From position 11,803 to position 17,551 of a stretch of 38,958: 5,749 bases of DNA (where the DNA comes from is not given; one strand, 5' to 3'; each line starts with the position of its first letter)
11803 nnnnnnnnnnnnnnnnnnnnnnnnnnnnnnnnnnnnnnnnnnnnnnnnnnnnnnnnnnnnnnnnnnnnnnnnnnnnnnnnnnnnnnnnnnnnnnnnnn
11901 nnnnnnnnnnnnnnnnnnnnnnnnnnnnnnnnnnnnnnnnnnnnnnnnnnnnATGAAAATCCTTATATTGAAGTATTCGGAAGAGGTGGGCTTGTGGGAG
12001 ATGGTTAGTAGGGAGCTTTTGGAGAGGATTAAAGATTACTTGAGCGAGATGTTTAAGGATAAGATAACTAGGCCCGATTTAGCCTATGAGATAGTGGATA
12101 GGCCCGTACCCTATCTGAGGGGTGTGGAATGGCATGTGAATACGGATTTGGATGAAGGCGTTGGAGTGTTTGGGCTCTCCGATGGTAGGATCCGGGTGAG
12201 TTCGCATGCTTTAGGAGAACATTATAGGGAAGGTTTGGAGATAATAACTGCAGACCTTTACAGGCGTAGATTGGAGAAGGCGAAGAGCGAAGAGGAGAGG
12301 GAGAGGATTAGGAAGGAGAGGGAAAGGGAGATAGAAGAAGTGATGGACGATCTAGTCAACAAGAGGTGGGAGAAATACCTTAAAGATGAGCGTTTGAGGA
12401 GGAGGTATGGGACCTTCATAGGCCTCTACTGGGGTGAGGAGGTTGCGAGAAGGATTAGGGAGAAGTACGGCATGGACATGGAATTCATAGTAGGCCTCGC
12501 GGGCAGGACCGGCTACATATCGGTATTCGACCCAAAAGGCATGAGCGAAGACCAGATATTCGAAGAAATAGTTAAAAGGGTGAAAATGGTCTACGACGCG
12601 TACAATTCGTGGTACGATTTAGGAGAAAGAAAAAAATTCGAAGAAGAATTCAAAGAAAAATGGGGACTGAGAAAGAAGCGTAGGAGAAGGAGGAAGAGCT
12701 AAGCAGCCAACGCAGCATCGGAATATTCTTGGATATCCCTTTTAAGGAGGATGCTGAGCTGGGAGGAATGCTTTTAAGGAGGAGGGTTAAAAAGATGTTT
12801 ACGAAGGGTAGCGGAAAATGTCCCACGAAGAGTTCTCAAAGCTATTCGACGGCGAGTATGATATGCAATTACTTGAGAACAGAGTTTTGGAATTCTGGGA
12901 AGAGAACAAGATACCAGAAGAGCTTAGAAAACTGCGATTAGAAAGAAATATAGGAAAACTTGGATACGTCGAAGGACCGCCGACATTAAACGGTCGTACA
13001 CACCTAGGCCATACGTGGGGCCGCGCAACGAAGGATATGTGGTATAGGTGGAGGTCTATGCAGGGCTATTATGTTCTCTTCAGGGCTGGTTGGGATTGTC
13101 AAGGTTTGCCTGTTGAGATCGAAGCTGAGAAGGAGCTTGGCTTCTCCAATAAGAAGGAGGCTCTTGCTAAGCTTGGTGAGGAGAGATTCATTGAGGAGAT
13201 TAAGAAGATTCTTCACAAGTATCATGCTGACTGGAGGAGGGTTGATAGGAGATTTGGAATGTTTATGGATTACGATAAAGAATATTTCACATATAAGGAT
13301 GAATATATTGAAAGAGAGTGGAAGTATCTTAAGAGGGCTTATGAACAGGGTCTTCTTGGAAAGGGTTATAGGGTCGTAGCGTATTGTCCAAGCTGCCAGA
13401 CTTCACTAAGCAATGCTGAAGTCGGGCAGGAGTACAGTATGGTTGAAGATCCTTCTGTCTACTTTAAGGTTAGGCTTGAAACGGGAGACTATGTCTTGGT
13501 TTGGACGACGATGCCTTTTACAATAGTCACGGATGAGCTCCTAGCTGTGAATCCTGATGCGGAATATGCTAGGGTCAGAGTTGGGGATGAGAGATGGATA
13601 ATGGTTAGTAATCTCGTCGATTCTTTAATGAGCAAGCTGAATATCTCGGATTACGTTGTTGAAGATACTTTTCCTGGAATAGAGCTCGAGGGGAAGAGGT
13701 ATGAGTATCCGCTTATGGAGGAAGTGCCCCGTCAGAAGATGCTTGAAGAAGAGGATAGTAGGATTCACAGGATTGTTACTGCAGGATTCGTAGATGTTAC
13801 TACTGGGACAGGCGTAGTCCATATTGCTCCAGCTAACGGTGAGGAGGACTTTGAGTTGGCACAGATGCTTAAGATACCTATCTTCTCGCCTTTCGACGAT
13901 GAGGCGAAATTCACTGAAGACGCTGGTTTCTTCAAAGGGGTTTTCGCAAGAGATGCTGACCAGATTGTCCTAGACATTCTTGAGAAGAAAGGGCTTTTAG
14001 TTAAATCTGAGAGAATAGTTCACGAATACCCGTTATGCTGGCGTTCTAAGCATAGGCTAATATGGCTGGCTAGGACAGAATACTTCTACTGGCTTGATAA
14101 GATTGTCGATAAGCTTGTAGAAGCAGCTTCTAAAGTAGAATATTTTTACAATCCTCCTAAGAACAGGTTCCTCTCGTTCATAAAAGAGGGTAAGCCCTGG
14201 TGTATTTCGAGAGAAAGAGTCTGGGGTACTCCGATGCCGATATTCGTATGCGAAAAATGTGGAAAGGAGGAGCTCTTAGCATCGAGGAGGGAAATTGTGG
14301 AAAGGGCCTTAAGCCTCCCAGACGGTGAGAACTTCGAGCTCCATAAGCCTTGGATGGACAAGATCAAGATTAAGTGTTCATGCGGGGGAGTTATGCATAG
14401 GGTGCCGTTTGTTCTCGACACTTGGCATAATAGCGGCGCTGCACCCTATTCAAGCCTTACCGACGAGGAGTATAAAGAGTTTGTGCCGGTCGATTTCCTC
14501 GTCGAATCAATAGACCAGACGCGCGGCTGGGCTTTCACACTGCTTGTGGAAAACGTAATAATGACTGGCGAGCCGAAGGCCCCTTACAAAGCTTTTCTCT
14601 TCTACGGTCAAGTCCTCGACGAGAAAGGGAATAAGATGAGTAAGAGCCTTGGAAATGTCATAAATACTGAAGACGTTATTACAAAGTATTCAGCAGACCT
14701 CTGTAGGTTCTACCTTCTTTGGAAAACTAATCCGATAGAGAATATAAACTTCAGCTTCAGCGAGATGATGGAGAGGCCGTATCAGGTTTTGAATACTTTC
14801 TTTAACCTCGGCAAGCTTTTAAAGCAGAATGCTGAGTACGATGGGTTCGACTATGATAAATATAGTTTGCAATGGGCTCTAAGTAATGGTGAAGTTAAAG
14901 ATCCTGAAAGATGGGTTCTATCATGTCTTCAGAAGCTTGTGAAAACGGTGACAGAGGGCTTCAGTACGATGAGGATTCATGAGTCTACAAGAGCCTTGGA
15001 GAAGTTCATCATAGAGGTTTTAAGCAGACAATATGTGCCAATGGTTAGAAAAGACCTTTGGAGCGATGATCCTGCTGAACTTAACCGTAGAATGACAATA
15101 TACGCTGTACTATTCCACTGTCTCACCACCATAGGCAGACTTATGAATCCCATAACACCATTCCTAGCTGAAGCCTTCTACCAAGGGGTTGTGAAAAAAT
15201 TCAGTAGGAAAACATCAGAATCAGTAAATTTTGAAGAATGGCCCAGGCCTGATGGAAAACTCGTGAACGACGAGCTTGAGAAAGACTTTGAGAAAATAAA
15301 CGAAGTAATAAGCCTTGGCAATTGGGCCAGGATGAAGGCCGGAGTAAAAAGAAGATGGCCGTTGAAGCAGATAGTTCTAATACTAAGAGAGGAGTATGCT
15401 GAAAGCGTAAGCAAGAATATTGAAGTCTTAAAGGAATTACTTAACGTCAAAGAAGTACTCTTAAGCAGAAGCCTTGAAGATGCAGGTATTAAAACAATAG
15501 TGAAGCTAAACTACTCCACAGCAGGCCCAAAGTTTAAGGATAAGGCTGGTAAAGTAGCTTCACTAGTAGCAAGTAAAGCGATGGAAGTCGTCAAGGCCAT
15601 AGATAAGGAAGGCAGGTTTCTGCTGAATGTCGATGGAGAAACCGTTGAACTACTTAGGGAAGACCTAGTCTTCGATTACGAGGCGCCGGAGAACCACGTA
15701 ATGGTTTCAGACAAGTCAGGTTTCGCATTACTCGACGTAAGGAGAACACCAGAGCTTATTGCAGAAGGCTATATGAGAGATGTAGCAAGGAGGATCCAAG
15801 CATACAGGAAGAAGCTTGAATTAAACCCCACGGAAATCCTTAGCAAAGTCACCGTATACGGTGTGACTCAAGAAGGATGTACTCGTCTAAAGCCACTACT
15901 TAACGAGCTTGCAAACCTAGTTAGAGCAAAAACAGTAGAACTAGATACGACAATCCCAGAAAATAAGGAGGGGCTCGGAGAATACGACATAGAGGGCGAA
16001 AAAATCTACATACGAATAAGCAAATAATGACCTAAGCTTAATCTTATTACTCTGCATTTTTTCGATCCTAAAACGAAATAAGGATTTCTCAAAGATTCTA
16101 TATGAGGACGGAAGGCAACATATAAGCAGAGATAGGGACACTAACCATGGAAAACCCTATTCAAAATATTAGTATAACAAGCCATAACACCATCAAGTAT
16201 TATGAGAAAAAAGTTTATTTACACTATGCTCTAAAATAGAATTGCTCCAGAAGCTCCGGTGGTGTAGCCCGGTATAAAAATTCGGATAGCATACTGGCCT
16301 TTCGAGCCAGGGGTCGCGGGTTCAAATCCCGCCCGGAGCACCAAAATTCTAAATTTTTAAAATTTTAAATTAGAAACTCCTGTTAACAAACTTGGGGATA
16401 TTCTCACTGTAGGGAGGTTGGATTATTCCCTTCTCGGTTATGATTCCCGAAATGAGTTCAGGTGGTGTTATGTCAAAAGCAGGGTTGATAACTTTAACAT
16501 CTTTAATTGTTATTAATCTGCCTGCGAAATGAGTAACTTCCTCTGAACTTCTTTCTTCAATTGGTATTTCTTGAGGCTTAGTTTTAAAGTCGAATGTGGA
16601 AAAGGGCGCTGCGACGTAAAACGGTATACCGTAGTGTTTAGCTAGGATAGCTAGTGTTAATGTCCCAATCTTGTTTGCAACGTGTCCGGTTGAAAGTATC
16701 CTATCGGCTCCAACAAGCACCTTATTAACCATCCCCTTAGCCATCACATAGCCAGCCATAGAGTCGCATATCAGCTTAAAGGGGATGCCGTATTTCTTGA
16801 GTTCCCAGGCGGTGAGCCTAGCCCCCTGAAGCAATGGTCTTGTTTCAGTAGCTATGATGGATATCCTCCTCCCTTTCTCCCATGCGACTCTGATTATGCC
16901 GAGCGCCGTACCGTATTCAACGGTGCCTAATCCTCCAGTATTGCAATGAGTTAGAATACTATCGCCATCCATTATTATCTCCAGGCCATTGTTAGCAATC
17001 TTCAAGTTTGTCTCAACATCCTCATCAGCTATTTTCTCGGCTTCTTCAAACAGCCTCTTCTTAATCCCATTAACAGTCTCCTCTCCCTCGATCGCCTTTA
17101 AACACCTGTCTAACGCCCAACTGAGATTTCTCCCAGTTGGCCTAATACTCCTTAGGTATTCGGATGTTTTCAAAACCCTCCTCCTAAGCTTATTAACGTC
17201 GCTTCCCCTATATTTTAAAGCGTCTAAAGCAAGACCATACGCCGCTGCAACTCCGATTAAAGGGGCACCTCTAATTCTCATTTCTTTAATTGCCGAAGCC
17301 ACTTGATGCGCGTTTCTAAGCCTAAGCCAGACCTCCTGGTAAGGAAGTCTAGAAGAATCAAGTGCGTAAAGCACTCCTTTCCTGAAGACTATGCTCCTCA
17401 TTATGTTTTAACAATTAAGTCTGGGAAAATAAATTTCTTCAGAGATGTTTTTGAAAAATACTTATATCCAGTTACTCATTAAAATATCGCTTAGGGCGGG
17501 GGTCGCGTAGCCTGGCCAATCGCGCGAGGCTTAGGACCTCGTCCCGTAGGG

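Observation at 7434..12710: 785-bp inverted repeat arms bracketing a 3.7-kb surface-protein segment, with broken genes at both inner junctions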

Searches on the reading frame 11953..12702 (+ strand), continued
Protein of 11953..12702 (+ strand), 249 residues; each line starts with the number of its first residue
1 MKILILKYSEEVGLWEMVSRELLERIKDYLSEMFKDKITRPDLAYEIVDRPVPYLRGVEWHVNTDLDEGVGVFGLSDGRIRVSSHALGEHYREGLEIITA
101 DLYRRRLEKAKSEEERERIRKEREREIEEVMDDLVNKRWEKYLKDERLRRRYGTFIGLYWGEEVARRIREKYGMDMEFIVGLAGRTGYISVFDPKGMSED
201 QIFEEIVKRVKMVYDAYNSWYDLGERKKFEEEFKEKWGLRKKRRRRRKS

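Call 54: find_encoding_contigs(protein=P0011, flank=8000, max_places=3)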
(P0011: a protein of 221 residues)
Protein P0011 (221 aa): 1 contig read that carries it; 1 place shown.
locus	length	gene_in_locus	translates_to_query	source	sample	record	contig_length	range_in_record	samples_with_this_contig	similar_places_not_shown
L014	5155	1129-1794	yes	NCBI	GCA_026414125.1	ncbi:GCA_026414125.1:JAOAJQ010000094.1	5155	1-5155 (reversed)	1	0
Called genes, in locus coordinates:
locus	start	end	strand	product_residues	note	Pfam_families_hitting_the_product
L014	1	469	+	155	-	PF07690:MFS_1 (weak)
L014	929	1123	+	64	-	-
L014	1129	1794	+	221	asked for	-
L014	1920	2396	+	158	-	PF00416:Ribosomal_S13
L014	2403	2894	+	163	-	PF00163:Ribosomal_S4 (weak), PF01479:S4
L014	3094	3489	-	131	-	PF00411:Ribosomal_S11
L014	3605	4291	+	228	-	PF01193:RNA_pol_L, PF01000:RNA_pol_A_bac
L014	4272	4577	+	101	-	PF17135:Ribosomal_L18 (weak), PF00828:Ribosomal_L27A (weak)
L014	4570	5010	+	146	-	PF00572:Ribosomal_L13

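Call 55: find_encoding_contigs(protein=P0010, flank=8000, max_places=3)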
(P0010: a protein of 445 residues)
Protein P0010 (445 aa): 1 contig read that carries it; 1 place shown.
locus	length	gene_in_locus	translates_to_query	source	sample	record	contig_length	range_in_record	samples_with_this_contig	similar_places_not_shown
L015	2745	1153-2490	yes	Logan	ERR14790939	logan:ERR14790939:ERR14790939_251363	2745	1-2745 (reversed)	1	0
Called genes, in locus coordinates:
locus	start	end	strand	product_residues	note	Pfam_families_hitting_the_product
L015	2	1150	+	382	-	?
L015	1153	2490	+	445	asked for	-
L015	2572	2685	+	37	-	-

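Call 56: find_related_loci(query=A1, collection=viral_contigs, flank=5000)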
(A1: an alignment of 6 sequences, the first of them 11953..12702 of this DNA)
Query A1 (249 aa) in viral_contigs; peptide patterns used: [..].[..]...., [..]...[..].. (x = any residue, [..] = any of these).
137 stretches matched a pattern, but none encodes a relative of the query by tblastn (E <= 1e-3).
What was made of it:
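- The module was not found on viral contigs (call 56).
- Tried and rejected: The viral_contigs scan found nothing (call 56).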

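Call 74: fold_search(model_id=the predicted structure, library=viral)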
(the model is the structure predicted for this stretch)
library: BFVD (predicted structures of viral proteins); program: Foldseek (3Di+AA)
matches with E <= 10: 668; with E <= 0.001: 1
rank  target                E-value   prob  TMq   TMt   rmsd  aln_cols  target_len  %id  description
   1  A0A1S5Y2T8            3.2e-06  1.00  0.43  0.33   8.0       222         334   14  Uncharacterized protein [uncultured archaeal virus]
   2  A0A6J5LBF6            4.6e-03  0.80  0.21  0.28  17.8       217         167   10  Uncharacterized protein [uncultured Caudovirales phage]
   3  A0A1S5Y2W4            7.0e-03  1.00  0.40  0.37   6.2       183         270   14  Uncharacterized protein [uncultured archaeal virus]
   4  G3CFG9                7.2e-02  0.57  0.23  0.38   7.6       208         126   10  Uncharacterized protein [Escherichia phage vB_EcoP_24B]
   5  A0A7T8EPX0            7.6e-02  0.13  0.18  0.13  20.2       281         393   12  Uncharacterized protein [Erwinia phage pEa_SNUABM_5]
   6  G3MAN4                1.1e-01  0.57  0.30  0.43   7.6       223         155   10  Gp493 [Bacillus phage G]
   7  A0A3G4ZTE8            1.1e-01  0.25  0.20  0.08  13.2       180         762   16  ABC1 atypical kinase-like domain-containing protein [Edafosvirus sp.]
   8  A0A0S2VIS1            1.2e-01  0.63  0.20  0.28   6.3        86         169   13  RNA-directed RNA polymerase (Fragment) [Eggplant mottled dwarf virus]
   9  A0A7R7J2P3            1.2e-01  0.13  0.18  0.24  16.2       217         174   12  (no name in the UniProt tables at hand)
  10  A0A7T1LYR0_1          1.5e-01  0.75  0.21  0.08   5.1        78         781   14  RNA-directed RNA polymerase [Shenzhen Rhabdo-like virus 2]
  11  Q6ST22                1.5e-01  0.54  0.21  0.07   4.8        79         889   16  RNA-directed RNA polymerase (Fragment) [Starry flounder rhabdovirus]
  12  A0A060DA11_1          1.7e-01  0.69  0.22  0.06   4.6        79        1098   14  Replicase [Fox fecal rhabdovirus]
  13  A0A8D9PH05            1.7e-01  0.35  0.19  0.12   5.9        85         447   20  RNA-directed RNA polymerase (Fragment) [Dioscorea composita virus 1]
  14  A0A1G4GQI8            1.8e-01  0.13  0.22  0.20  21.2       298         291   12  Phage protein [Klebsiella phage PMBT1]
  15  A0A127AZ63            1.9e-01  0.20  0.16  0.19  18.0       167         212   12  DUF2786 domain-containing protein [Bacillus phage SP-15]
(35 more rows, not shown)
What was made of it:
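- Tried and rejected: Foldseek against BFVD gave an uncharacterised archaeal-virus protein (E 3e-6, TM 0.43; call 74).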

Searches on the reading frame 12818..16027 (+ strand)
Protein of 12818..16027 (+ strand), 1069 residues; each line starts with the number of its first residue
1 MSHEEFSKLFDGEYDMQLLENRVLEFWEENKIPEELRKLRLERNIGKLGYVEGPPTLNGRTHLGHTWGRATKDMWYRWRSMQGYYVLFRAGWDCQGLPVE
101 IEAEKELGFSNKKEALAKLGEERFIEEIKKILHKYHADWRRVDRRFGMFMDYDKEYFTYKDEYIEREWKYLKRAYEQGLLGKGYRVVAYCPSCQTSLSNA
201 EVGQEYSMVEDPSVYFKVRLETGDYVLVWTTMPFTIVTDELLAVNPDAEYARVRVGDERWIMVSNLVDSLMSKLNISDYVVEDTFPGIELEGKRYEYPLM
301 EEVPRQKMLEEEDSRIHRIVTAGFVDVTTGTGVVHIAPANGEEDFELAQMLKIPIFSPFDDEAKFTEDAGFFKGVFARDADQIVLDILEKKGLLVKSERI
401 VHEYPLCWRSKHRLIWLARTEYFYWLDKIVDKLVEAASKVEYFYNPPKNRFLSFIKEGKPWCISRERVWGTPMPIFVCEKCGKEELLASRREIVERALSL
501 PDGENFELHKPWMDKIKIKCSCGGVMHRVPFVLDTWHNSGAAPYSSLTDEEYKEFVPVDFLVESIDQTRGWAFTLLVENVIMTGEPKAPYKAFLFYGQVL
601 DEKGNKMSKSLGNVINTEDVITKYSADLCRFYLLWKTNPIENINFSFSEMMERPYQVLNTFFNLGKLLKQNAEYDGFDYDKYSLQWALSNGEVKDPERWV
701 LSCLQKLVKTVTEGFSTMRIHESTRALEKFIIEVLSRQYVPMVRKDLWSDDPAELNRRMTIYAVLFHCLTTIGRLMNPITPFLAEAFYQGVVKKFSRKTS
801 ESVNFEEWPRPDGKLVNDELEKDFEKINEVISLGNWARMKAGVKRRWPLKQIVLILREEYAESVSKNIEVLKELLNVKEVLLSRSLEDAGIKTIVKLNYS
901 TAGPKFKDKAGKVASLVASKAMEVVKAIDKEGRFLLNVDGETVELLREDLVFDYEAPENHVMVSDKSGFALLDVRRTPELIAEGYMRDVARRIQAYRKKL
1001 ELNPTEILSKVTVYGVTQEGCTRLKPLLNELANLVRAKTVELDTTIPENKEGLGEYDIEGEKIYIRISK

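Call 58: find_related_loci(query=window:12818-16027:+, collection=genome_contigs, flank=10000)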
Query window:12818-16027:+ (1069 aa) in genome_contigs; peptide patterns used: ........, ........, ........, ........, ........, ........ (x = any residue, [..] = any of these).
146 stretches matched a pattern; 20 encode a relative of the query (tblastn E <= 1e-3); 20 distinct loci.
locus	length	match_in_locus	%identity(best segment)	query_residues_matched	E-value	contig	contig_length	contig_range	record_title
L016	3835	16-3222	95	1-1069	0e+0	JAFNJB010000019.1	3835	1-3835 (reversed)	MAG: Candidatus Brockarchaeota archaeon isolate JZZ.bins.4 NODE_5183_length_3835_cov_159.896, whole genome shotgun seque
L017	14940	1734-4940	89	1-1069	0e+0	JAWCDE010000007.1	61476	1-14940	MAG: Thermoproteota archaeon isolate JZ-1_201912_bins_38 JZ-1_201912_bins_38_scaffold_7, whole genome shotgun sequence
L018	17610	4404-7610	87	1-1069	0e+0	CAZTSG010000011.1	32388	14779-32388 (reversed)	MAG TPA_asm: uncultured Nitrososphaerota archaeon isolate SRP104967_co1_30 genome assembly, contig: NODE_434_length_3238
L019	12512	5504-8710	87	1-1069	0e+0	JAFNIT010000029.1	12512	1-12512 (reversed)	MAG: Candidatus Brockarchaeota archaeon isolate QC4_43 QC4_scaffold_3738_curated, whole genome shotgun sequence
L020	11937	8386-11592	79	1-1069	0e+0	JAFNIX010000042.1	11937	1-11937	MAG: Candidatus Brockarchaeota archaeon isolate DRTY-6.bins.80 NODE_42_length_11937_cov_7.505, whole genome shotgun sequ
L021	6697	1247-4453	78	1-1069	0e+0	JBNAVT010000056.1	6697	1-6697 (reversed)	MAG: Thermoproteota archaeon isolate Kamch4342-D-MF-045 bin3.fa-56, whole genome shotgun sequence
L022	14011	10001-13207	78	1-1069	0e+0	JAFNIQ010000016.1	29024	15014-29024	MAG: Candidatus Brockarchaeota archaeon isolate GD2_1 GD2_1_scaffold_384_curated, whole genome shotgun sequence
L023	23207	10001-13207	78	1-1069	0e+0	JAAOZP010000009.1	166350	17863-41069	MAG: Thaumarchaeota archaeon isolate SJ3.Bin56 k141_64058, whole genome shotgun sequence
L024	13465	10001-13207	80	1-1069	0e+0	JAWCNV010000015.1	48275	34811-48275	MAG: Thermoproteota archaeon isolate JZ-2_201709_bins_51 JZ-2_201709_bins_51_scaffold_15, whole genome shotgun sequence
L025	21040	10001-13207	78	1-1069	0e+0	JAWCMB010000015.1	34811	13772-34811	MAG: Thermoproteota archaeon isolate JZ-2_201705_bins_26 JZ-2_201705_bins_26_scaffold_15, whole genome shotgun sequence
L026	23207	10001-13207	77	1-1069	0e+0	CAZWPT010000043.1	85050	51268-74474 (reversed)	MAG TPA_asm: uncultured Nitrososphaerota archaeon isolate SRP231805_co4_161 genome assembly, contig: k141_82185, whole g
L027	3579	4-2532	77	227-1069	0e+0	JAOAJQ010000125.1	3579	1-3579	MAG: Crenarchaeota archaeon isolate SKW236 NODE_124_length_3579_cov_3.157339, whole genome shotgun sequence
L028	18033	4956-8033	48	15-1066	0e+0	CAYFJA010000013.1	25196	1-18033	MAG TPA_asm: uncultured Nitrososphaerales archaeon isolate DRP004690_co1_15 genome assembly, contig: NODE_100_length_251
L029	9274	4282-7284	47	48-1067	0e+0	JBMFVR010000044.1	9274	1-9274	MAG: Nitrososphaeria archaeon isolate KM4348-34 NODE_44_length_9274_cov_4.154942, whole genome shotgun sequence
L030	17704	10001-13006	46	48-1067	0e+0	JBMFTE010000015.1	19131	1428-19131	MAG: Nitrososphaeria archaeon isolate KM4347-05 NODE_828_length_19131_cov_153.142325, whole genome shotgun sequence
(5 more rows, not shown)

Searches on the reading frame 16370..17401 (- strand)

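Call 80: search_protein_families(library=pfam, proteins=[window:16370-17401:-], max_evalue=0.00001)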
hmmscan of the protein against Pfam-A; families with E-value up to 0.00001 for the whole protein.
window:16370-17401:- (343 aa): 1 family
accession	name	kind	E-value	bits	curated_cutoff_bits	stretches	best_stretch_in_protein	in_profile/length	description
PF01008.23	IF-2B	-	3.7e-92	309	22.4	1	43-329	2-280/280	Initiation factor 2 subunit family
